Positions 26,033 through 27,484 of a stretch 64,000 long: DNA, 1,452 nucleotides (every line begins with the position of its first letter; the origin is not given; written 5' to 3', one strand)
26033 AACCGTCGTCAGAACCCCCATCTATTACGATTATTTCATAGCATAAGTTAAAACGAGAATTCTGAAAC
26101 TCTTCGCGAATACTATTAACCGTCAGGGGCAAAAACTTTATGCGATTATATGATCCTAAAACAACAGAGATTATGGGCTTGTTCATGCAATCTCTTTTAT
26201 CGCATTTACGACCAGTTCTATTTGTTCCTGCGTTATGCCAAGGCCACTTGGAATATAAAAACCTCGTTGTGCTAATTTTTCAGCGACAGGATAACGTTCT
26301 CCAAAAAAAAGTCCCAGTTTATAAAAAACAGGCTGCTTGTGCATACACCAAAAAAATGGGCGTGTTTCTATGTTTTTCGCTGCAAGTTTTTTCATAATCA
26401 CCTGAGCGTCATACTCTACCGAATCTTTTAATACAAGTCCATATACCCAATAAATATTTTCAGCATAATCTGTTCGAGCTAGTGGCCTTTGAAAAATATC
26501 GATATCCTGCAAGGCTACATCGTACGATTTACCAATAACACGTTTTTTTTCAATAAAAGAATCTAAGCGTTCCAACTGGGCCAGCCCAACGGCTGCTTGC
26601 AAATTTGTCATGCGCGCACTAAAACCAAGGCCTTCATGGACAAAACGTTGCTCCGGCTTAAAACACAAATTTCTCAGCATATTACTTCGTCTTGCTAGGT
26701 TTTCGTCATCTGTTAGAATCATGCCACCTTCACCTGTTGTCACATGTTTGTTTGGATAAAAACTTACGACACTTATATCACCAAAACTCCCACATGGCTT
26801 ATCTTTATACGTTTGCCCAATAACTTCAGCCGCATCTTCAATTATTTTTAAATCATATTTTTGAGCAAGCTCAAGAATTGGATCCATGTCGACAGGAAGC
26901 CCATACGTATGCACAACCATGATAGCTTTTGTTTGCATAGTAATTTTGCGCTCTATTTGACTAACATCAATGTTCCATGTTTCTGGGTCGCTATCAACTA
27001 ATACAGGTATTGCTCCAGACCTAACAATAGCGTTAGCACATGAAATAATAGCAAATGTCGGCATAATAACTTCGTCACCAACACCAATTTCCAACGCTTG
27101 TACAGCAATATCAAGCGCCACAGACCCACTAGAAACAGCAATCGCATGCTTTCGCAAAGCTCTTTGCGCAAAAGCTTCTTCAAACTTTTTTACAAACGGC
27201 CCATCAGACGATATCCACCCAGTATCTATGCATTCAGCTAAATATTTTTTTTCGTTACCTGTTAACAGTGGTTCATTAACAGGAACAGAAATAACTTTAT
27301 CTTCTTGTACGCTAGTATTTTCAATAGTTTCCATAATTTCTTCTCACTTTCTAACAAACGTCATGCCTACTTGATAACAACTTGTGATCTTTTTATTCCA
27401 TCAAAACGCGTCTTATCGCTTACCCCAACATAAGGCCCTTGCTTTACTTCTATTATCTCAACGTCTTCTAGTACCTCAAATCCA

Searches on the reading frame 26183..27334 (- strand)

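Call 48: search_protein_families(library=pfam, proteins=[window:26183-27334:-], max_evalue=0.00001)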
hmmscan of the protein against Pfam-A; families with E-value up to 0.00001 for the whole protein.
window:26183-27334:- (383 aa): 2 families
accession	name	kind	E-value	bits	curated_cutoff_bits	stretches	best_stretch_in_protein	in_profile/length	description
PF01041.23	DegT_DnrJ_EryC1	-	4.3e-112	375.3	19.8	1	26-379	5-359/360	DegT/DnrJ/EryC1/StrS aminotransferase family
PF00155.27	Aminotran_1_2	-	2.1e-06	27.6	19.7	1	48-143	44-153/361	Aminotransferase class I and II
